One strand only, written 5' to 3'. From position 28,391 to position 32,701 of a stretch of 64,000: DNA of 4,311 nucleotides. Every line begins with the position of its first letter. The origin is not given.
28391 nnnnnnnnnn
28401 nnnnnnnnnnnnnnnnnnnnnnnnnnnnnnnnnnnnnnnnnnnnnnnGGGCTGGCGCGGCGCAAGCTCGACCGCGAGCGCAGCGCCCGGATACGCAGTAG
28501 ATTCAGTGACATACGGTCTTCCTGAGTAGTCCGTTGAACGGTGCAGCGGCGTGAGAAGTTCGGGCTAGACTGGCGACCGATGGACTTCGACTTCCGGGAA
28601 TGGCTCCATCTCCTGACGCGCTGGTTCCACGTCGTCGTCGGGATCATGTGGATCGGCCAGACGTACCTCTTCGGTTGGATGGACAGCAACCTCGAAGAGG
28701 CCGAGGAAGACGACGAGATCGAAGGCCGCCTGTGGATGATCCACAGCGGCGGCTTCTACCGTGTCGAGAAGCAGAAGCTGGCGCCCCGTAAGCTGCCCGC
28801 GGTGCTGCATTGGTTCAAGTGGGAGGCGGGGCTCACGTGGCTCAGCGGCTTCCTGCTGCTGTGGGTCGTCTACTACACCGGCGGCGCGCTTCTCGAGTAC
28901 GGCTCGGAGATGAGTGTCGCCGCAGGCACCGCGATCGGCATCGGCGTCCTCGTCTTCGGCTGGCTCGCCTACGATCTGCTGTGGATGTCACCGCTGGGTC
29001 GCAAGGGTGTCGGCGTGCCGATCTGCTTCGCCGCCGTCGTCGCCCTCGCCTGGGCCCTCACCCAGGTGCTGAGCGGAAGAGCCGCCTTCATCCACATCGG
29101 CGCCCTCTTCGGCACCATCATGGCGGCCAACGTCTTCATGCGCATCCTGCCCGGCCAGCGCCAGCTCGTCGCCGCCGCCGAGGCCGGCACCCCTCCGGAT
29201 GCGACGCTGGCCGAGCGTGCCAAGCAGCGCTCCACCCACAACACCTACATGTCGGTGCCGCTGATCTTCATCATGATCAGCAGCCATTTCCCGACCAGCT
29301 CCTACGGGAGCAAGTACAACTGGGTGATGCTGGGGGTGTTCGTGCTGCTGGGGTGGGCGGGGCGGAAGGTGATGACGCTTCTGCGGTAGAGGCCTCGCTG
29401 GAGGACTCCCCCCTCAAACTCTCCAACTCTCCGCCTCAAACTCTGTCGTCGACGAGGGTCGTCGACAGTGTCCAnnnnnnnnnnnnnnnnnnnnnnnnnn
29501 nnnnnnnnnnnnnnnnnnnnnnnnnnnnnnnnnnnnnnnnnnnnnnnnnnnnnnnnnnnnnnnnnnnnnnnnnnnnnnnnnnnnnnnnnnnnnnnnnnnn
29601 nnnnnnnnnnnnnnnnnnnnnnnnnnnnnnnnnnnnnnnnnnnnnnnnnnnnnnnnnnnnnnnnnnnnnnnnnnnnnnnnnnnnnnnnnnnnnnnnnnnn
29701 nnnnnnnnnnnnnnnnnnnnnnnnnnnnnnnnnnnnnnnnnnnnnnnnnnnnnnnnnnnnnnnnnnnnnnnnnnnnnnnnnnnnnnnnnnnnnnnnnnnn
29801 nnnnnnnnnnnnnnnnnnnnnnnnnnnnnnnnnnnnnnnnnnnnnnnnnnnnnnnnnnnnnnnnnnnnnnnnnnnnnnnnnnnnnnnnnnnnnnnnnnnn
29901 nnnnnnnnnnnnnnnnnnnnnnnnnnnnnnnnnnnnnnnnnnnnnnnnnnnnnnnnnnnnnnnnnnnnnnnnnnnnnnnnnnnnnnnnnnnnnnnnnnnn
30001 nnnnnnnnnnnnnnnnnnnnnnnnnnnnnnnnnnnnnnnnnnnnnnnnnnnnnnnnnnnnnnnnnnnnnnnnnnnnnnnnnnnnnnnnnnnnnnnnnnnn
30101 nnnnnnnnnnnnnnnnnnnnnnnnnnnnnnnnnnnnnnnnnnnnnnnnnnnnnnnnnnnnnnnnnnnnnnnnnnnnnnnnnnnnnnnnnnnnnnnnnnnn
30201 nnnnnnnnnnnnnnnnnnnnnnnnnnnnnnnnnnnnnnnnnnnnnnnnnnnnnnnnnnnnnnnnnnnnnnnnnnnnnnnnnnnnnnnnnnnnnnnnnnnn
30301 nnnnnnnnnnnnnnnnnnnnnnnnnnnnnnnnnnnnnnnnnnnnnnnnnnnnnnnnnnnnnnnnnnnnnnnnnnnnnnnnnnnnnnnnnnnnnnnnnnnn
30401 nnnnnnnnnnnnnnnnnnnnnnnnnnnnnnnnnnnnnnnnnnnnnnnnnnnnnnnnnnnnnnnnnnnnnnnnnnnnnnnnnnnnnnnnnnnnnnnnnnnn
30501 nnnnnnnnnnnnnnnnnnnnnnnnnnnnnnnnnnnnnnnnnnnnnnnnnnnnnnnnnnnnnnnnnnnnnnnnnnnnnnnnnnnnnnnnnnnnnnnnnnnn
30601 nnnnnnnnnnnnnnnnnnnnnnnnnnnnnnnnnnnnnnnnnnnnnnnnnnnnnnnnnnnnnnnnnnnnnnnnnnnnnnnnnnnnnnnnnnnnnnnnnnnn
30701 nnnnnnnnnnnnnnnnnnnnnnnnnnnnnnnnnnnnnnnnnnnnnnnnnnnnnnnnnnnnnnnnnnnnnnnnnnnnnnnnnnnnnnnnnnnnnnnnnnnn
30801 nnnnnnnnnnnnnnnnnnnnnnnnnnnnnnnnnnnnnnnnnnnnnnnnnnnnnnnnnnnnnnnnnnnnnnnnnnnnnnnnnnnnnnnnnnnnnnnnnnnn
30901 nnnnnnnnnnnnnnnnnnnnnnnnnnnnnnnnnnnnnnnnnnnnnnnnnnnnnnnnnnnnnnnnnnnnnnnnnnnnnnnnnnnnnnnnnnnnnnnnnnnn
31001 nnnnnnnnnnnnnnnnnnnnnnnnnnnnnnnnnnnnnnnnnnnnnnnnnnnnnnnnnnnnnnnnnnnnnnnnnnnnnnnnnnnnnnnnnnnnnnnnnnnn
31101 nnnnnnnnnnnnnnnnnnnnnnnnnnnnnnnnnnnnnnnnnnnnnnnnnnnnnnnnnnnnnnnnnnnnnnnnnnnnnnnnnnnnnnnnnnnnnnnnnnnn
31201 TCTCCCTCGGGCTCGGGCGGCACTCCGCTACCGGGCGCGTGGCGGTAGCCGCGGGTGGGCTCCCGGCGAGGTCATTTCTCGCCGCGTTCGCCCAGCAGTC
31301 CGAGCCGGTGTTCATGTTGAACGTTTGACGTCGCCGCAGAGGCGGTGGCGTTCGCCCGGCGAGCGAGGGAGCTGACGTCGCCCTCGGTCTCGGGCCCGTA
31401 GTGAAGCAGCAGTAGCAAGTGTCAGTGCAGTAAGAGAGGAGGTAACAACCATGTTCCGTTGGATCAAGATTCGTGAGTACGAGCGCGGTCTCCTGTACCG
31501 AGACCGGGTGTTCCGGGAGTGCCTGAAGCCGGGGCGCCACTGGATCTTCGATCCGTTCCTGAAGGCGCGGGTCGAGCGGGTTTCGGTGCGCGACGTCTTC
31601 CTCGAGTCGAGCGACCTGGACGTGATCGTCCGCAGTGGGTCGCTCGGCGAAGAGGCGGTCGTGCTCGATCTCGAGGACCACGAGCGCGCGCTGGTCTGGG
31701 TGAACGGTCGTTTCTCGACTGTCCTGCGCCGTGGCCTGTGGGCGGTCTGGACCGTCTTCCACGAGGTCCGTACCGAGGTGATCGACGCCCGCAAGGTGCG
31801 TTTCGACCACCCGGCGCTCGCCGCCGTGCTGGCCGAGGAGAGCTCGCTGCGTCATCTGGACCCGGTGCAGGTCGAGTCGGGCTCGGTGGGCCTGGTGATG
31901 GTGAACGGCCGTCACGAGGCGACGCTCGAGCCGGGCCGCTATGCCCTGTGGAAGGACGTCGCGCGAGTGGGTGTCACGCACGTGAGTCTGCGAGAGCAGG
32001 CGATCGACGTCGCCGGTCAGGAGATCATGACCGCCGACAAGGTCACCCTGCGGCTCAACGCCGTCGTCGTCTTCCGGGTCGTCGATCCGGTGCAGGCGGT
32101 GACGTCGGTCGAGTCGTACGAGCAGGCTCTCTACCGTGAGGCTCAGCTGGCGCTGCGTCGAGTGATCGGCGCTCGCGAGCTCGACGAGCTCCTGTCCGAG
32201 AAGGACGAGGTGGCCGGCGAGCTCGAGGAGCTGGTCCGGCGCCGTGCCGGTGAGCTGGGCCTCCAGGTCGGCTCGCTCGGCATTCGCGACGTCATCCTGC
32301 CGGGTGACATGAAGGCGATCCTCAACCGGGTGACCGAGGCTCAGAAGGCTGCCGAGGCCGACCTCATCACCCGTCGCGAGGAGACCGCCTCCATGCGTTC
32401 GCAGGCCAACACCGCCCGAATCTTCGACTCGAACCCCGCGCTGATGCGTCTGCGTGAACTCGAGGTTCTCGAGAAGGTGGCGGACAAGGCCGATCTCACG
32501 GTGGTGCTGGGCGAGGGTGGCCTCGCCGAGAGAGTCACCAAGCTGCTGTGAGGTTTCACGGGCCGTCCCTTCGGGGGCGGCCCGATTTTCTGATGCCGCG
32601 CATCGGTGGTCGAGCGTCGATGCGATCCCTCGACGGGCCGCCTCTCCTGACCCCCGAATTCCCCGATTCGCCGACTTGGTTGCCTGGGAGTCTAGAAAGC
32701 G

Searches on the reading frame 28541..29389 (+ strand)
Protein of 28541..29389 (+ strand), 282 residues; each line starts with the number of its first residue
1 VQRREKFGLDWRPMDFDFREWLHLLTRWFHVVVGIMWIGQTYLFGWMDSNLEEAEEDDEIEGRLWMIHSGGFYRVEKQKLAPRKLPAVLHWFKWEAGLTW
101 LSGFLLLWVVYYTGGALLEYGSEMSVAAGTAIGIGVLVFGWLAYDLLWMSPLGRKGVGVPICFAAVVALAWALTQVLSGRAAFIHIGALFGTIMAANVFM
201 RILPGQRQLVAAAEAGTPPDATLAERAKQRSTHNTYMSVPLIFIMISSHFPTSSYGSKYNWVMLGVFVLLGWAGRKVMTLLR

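Call 30: search_protein_families(library=pfam, proteins=[window:28541-29389:+], max_evalue=0.001)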
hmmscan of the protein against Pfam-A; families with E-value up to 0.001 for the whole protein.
window:28541-29389:+ (282 aa): 1 family
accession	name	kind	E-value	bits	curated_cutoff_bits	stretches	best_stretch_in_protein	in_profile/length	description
PF06181.16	Urate_ox_N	-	2e-93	313.5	26.9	1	19-278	4-267/295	Urate oxidase N-terminal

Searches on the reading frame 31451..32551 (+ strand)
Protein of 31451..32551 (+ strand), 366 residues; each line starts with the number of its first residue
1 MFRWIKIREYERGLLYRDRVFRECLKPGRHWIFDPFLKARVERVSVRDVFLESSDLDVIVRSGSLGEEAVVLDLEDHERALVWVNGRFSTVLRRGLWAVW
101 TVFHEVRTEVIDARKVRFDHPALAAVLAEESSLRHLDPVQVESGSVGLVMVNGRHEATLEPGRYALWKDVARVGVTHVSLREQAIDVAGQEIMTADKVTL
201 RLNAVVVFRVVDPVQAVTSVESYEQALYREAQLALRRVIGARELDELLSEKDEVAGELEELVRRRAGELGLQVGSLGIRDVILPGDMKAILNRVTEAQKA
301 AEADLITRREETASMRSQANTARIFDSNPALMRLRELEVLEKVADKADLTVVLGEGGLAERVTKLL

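Call 30: search_protein_families(library=pfam, proteins=[window:31451-32551:+], max_evalue=0.001)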
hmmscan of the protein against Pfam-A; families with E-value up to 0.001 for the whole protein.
window:31451-32551:+ (366 aa): 1 family
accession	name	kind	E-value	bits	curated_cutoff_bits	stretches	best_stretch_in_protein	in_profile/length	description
PF01145.31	Band_7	-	4.9e-35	121.6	23.6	1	140-311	2-175/176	SPFH domain / Band 7 family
